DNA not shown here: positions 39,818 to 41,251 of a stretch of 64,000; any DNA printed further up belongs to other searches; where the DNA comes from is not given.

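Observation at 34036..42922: Putative sigma-54 regulon: GAF-EBP flanked by two sigma-54 promoters driving a cyanate-type ABC importer and an OsmC/ACAD-fold/DUF302/rubredoxin-reductase operon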

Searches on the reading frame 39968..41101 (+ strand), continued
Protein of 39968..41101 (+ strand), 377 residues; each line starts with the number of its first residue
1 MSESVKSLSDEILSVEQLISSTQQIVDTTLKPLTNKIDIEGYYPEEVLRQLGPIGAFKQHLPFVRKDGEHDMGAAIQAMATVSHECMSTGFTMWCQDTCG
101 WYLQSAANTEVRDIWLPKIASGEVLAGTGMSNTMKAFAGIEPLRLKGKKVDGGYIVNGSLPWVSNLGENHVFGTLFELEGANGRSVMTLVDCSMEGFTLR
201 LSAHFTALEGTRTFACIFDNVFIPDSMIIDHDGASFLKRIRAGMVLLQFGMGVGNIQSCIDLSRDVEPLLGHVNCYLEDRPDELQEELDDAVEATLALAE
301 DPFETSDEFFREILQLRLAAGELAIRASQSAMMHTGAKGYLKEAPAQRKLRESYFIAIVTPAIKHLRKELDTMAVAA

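Call 28: fold_search(model_id=the predicted structure, library=pdb)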
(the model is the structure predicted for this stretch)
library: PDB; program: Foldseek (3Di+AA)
matches with E <= 10: 619; with E <= 0.001: 337
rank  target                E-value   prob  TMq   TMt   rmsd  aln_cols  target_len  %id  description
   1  4kto_A                1.8e-15  1.00  0.75  0.75   7.9       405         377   20  Crystal Structure Of a Putative Isovaleryl-CoA dehydrogenase (PSI-NYSGRC-012251) from Sinorhizobium meliloti 1021 (released 2013-06-19)
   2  1ws9_A                1.8e-15  1.00  0.80  0.78   3.7       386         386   19  Crystal structure of project ID TT0172 from Thermus thermophilus HB8 (released 2005-10-18)
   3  9w61_B                2.8e-15  1.00  0.78  0.77   4.1       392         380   17  Butyryl CoA dehydrogenase with FAD (released 2025-11-26)
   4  2cx9_A                3.4e-15  1.00  0.80  0.79   3.5       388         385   18  Crystal structure of acyl-CoA dehydrogenase (released 2005-12-28)
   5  1ivh_A                4.7e-15  1.00  0.76  0.74   4.6       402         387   19  STRUCTURE OF HUMAN ISOVALERYL-COA DEHYDROGENASE AT 2.6 ANGSTROMS RESOLUTION: STRUCTURAL BASIS FOR SUBSTRATE SPECIFICIT (released 1998-05-20)
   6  2vig_A                5.4e-15  1.00  0.80  0.79   3.5       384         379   19  Crystal structure of human short-chain acyl CoA dehydrogenase (released 2007-12-25)
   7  7y0a_B                5.7e-15  1.00  0.79  0.78   5.7       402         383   18  Crystal structure of human short-chain acyl-CoA dehydrogenase (released 2023-07-05)
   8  2vig_G                6.0e-15  1.00  0.79  0.79   3.6       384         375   19  Crystal structure of human short-chain acyl CoA dehydrogenase (released 2007-12-25)
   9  2vig_H                6.9e-15  1.00  0.76  0.76   4.2       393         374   18  Crystal structure of human short-chain acyl CoA dehydrogenase (released 2007-12-25)
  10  2vig_F                8.3e-15  1.00  0.76  0.76   4.2       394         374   19  Crystal structure of human short-chain acyl CoA dehydrogenase (released 2007-12-25)
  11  9w61_D                9.1e-15  1.00  0.78  0.77   4.1       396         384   17  Butyryl CoA dehydrogenase with FAD (released 2025-11-26)
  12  1jqi_A                9.1e-15  1.00  0.77  0.76   4.4       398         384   18  Crystal Structure of Rat Short Chain Acyl-CoA Dehydrogenase Complexed With Acetoacetyl-CoA (released 2002-02-13)
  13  8sgr_A                9.6e-15  1.00  0.78  0.75   4.2       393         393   19  human liver mitochondrial Isovaleryl-CoA dehydrogenase (released 2024-02-21)
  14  7y0a_A                1.1e-14  1.00  0.77  0.75   7.1       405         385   18  Crystal structure of human short-chain acyl-CoA dehydrogenase (released 2023-07-05)
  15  3nf4_A                1.2e-14  1.00  0.80  0.82   4.1       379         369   20  Crystal structure of acyl-CoA dehydrogenase from Mycobacterium thermoresistibile bound to flavin adenine dinucleotide (released 2010-06-23)
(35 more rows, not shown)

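Call 40: search_protein_families(library=pfam, proteins=[L013:7021-7488:-, L013:7488-8354:-, L022:5884-7719:-, L032:8122-9120:-, L008:5745-6302:+, L008:6318-6917:+, L008:6921-7409:+, L061:11007-12416:+, L061:12506-13279:+, L061:13523-14017:+])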
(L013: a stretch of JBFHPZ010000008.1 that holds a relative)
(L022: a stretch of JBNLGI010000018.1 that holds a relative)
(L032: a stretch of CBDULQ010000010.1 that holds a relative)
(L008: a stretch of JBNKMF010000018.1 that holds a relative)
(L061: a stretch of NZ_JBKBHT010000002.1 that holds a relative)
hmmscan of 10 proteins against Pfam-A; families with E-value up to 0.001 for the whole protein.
L013:7021-7488:- (155 aa): 2 families
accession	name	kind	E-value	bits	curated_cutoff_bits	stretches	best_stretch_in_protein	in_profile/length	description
PF05425.18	CopD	-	1.4e-11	45.2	32.1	1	49-148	2-101/105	Copper resistance protein D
PF12263.13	DUF3611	-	0.00047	20.5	27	1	80-150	47-115/175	Protein of unknown function (DUF3611)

L013:7488-8354:- (288 aa): 1 family
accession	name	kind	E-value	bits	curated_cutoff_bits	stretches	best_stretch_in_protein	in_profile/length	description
PF00581.25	Rhodanese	-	4.4e-36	123.8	22.2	2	8-121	1-101/102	Rhodanese-like domain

L022:5884-7719:- (611 aa): 2 families
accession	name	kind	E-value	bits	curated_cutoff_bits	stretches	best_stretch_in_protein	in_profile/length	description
PF13229.12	Beta_helix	-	4.7e-06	26.8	25.9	1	276-433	11-138/158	Right handed beta helix region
PF11617.13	Cu-binding_MopE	-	6e-05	23.6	27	1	75-102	3-29/30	Putative metal-binding motif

L032:8122-9120:- (332 aa): 1 family
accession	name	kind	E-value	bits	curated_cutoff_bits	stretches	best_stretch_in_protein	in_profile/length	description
PF00581.25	Rhodanese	-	4.8e-37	126.9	22.2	2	196-317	2-101/102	Rhodanese-like domain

L008:5745-6302:+ (185 aa): 1 family
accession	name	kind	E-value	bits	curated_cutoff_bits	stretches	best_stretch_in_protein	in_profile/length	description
PF14412.12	AHH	-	1.6e-09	38.2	22.3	1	82-176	15-109/111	A nuclease family of the HNH/ENDO VII superfamily with conserved AHH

L008:6318-6917:+ (199 aa): 1 family
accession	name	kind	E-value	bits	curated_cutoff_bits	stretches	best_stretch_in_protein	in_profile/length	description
PF07791.16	Imm11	-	0.00017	21.4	22.1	1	109-196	106-192/194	Immunity protein family (Imm11)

L008:6921-7409:+ (162 aa): 1 family
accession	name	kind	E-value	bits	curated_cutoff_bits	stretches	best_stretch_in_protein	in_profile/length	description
PF05638.18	T6SS_HCP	-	1.8e-17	64.3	23.5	1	4-135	1-127/129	Type VI secretion system effector, Hcp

L061:11007-12416:+ (469 aa): 1 family
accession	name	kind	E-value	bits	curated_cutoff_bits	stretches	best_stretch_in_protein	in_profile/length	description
PF00155.27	Aminotran_1_2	-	2.4e-37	129.4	19.7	1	112-455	27-361/361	Aminotransferase class I and II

L061:12506-13279:+ (257 aa): 2 families
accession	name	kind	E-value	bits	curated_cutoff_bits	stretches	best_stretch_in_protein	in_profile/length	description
PF00977.27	His_biosynth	-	6.1e-87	291.3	23.6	1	6-238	1-226/228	Histidine biosynthesis protein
PF03060.21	NMO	-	0.00032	20.6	28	0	160-238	146-229/331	Nitronate monooxygenase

L061:13523-14017:+ (164 aa): 2 families
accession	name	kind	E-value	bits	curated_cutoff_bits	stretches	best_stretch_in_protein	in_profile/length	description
PF01230.28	HIT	-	6.4e-23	81.7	21.5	1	56-153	1-96/98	HIT domain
PF11969.13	DcpS_C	-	1.9e-14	54.5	24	1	49-151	2-101/114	Scavenger mRNA decapping enzyme C-term binding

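Call 41: search_protein_families(library=pfam, proteins=[L081:11194-12051:+, L083:11370-11900:+, L062:11528-12250:+, L062:12442-13716:+, L070:12081-13292:+, L070:13403-13891:+, L070:8434-9102:-, L062:8455-9093:-, L046:3037-4293:+, L082:6686-7387:-])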
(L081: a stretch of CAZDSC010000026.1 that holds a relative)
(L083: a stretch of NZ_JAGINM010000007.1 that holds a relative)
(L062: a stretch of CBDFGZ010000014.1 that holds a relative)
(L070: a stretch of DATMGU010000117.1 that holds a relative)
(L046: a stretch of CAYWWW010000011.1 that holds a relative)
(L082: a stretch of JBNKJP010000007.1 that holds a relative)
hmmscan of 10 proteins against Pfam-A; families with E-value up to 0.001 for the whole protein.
L081:11194-12051:+ (285 aa): 1 family
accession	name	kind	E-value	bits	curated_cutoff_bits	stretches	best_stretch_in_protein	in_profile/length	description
PF00581.25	Rhodanese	-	4.6e-34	117.4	22.2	2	152-274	3-101/102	Rhodanese-like domain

L083:11370-11900:+ (176 aa): 4 families
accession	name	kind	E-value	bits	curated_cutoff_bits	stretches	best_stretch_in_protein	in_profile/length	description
PF01381.28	HTH_3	-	4.9e-12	46.1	23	1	86-139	1-54/55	Helix-turn-helix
PF13560.12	HTH_31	-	4.6e-10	40.1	27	1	81-131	1-52/64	Helix-turn-helix domain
PF13443.12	HTH_26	-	2.7e-07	31.2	22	1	85-143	1-60/63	Cro/C1-type HTH DNA-binding domain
PF12844.13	HTH_19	-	7.6e-07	29.4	30.2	1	83-130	1-48/64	Helix-turn-helix domain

L062:11528-12250:+ (240 aa): 0 families

L062:12442-13716:+ (424 aa): 1 family
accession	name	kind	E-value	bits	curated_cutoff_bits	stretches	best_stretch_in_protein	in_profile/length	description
PF02628.20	COX15-CtaA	-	3.3e-101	339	29.9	1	59-406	2-321/322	Cytochrome oxidase assembly protein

L070:12081-13292:+ (403 aa): 0 families

L070:13403-13891:+ (162 aa): 2 families
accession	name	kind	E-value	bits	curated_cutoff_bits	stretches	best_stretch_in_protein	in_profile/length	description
PF07883.17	Cupin_2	-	6.3e-11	42.3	27.2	1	58-128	2-67/70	Cupin domain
PF00190.28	Cupin_1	-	2.7e-08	33.9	22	1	59-138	38-121/151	Cupin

L070:8434-9102:- (222 aa): 3 families
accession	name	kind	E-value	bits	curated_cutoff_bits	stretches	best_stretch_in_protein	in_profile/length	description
PF00440.29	TetR_N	-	1.8e-15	56.9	24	1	18-63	1-46/47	Bacterial regulatory proteins, tetR family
PF16925.10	TetR_C_13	-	2e-07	31.8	27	1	88-186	2-108/109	Tetracyclin repressor-like, C-terminal domain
PF17940.6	TetR_C_31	-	0.00025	21.6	27.4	1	124-191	38-105/107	Tetracyclin repressor-like, C-terminal domain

L062:8455-9093:- (212 aa): 2 families
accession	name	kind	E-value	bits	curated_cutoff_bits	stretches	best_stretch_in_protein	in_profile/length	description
PF00440.29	TetR_N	-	4.8e-15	55.5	24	1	33-79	1-47/47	Bacterial regulatory proteins, tetR family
PF16925.10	TetR_C_13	-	2.8e-06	28.1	27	1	103-197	2-104/109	Tetracyclin repressor-like, C-terminal domain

L046:3037-4293:+ (418 aa): 8 families
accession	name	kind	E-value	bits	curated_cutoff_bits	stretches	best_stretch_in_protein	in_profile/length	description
PF02754.22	CCG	-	1.2e-22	80.3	20.6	2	307-390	1-84/85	Cysteine-rich domain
PF13183.11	Fer4_8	-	4.3e-12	46.8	27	1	22-89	2-68/68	4Fe-4S dicluster domain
PF13534.11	Fer4_17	-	1.5e-10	41.9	22.2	1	24-90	1-61/61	4Fe-4S dicluster domain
PF12838.12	Fer4_7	-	6.8e-10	39.7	27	1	24-89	1-52/52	4Fe-4S dicluster domain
PF13237.11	Fer4_10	-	6.9e-06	26.3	25.5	1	22-86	6-53/53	4Fe-4S dicluster domain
PF12837.12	Fer4_6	-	5.7e-05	23.3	25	0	24-38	8-22/24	4Fe-4S binding domain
PF13484.11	Fer4_16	-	6.9e-05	24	30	1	25-87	2-65/66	4Fe-4S double cluster binding domain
PF13187.11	Fer4_9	-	0.00023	21.6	27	0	25-88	2-50/52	4Fe-4S dicluster domain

L082:6686-7387:- (233 aa): 1 family
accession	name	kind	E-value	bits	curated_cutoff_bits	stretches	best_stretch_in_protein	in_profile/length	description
PF08808.17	RES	-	2.3e-09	37.9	23.2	1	48-198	2-138/157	RES domain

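Call 45: search_solved_structures(query=window:39968-41101:+, max_evalue=1e-13, show_alignments=3)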
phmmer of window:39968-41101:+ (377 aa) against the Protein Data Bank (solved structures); distinct sequences matched with E-value up to 1e-13: 5.
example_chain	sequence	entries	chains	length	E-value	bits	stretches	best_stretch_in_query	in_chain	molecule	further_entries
3nf4_A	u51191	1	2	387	1.4e-16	64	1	16-355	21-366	acyl-CoA dehydrogenase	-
9w60_A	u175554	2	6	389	3.8e-15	59.2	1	22-356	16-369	Butyryl CoA dehydrogenase apo protein | Butyryl CoA Dehydrogenase with FAD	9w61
2vig_A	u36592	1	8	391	4e-14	55.8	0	17-357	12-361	SHORT-CHAIN SPECIFIC ACYL-COA DEHYDROGENASE,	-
7y0a_A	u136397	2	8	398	6.2e-14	55.2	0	16-357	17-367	Short-chain specific acyl-CoA dehydrogenase, mitochondrial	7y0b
8sgs_A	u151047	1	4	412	7.1e-14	55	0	16-357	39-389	Short-chain specific acyl-CoA dehydrogenase, mitochondrial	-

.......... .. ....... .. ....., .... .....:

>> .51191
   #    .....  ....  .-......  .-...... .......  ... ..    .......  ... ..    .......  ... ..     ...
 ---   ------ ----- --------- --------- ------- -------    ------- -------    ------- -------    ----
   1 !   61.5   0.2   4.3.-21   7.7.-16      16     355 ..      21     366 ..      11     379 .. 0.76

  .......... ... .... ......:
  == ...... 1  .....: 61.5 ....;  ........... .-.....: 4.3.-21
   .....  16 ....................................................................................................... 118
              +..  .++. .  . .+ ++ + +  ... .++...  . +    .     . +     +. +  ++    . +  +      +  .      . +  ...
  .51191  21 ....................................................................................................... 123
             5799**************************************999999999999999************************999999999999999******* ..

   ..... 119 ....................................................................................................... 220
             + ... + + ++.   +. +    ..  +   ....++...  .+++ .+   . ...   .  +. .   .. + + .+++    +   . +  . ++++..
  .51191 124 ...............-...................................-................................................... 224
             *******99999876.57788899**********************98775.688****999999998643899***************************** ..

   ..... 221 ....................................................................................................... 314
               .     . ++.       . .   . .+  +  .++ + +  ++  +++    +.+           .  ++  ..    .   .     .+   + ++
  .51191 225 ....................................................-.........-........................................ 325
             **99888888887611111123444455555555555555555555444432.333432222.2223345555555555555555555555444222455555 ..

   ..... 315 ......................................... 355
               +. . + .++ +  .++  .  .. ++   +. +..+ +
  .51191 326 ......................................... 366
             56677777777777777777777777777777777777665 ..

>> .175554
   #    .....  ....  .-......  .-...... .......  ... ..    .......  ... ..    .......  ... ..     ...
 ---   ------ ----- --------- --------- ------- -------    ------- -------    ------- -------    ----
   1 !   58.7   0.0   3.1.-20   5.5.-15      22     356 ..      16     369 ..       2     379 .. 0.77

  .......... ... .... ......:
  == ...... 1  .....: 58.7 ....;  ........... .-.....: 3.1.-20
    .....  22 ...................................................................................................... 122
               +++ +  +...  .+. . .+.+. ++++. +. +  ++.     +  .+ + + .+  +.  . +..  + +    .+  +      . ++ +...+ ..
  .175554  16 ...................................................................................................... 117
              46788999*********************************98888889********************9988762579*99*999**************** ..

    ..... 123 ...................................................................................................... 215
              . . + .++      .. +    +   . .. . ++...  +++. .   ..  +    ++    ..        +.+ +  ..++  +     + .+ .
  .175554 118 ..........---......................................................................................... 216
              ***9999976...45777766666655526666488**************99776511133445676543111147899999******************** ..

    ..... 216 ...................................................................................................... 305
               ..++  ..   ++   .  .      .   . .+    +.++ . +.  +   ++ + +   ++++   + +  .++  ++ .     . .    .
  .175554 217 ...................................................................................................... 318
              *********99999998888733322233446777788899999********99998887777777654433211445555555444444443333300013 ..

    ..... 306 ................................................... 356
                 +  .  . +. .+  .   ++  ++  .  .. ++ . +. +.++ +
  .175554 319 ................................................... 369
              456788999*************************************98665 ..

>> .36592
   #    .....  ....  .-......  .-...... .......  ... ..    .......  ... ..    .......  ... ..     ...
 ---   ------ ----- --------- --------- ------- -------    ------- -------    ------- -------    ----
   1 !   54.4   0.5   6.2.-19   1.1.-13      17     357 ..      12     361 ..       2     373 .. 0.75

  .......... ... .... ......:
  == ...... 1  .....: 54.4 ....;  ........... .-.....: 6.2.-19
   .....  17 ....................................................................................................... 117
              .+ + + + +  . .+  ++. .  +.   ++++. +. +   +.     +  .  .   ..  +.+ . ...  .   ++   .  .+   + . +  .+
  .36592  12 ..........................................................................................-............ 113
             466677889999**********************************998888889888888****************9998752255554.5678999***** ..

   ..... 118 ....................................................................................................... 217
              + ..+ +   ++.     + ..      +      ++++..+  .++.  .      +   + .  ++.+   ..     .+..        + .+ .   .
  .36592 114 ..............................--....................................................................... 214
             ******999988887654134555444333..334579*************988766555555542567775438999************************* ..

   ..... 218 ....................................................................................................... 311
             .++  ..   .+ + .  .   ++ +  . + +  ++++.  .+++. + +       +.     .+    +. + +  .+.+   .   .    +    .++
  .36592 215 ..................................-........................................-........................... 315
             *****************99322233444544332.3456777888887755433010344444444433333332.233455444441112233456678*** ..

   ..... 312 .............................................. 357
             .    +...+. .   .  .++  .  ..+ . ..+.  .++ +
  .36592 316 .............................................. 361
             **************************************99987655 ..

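Call 59: search_protein_families(library=pfam, proteins=[L020:10188-12125:-, L020:12511-14034:+, L020:15882-17279:+, L048:4053-5852:-], max_evalue=0.00001)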
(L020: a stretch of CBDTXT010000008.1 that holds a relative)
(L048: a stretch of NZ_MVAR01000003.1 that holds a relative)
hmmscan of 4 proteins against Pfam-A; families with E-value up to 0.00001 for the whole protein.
L020:10188-12125:- (645 aa): 11 families
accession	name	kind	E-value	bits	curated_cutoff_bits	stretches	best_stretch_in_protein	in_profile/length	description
PF00158.32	Sigma54_activat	-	4e-73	245.1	20.2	1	326-493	1-168/168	Sigma-54 interaction domain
PF13426.13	PAS_9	-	1.7e-21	76.9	27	1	177-284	2-103/103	PAS domain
PF00989.32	PAS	-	5.4e-20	71.9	22.6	1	167-282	2-113/113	PAS fold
PF25601.1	AAA_lid_14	-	1.5e-19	70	27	1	498-576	1-80/87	AAA+ ATPase lid domain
PF14532.12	Sigma54_activ_2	-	1e-18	68.4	25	1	327-494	1-135/138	Sigma-54 interaction domain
PF08448.16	PAS_4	-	1e-14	55.1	23.1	1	175-287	4-110/110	PAS fold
PF13188.13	PAS_8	-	7.5e-11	42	21.8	0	171-218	6-50/65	PAS domain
PF08447.18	PAS_3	-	6.9e-08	33.1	25.6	1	189-276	2-86/89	PAS fold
PF00004.35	AAA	-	1.5e-07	32.3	21.2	1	350-486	1-130/131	ATPase family associated with various cellular activities (AAA)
PF07728.20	AAA_5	-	2.3e-07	31.3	22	1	350-468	2-123/139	AAA domain (dynein-related subfamily)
PF07724.20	AAA_2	-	8.8e-06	26.3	27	0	349-473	5-130/166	AAA domain (Cdc48 subfamily)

L020:12511-14034:+ (507 aa): 1 family
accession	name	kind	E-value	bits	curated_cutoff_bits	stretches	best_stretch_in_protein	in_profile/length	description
PF13379.11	NMT1_2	-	4.5e-89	299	24.7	1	148-387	1-252/252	NMT1-like family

L020:15882-17279:+ (465 aa): 2 families
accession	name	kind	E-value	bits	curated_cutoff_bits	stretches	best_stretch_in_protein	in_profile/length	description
PF02492.25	cobW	-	1.1e-61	208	20.7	1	25-199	1-178/180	CobW/HypB/UreG, nucleotide-binding domain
PF07683.19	CobW_C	-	4.4e-24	84.6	22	1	371-464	2-94/94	Cobalamin synthesis protein cobW C-terminal domain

L048:4053-5852:- (599 aa): 8 families
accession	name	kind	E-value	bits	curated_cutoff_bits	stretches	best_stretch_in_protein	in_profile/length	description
PF00158.32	Sigma54_activat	-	5.9e-72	241.3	20.2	1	260-426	1-167/168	Sigma-54 interaction domain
PF14532.12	Sigma54_activ_2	-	3.3e-21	76.4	25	1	261-431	1-138/138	Sigma-54 interaction domain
PF25601.1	AAA_lid_14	-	1.2e-19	70.4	27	1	432-508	1-78/87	AAA+ ATPase lid domain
PF01590.32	GAF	-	5.1e-16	59.9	22.4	1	86-227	1-133/133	GAF domain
PF02954.25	HTH_8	-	5.4e-12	45.7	22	1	557-594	5-42/42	Bacterial regulatory protein, Fis family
PF13185.12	GAF_2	-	8.5e-12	45.9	28.6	1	94-227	11-135/136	GAF domain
PF07728.20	AAA_5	-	1.3e-07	32.2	22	1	284-402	2-123/139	AAA domain (dynein-related subfamily)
PF13492.12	GAF_3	-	8.9e-06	26.6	27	0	94-227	9-127/129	GAF domain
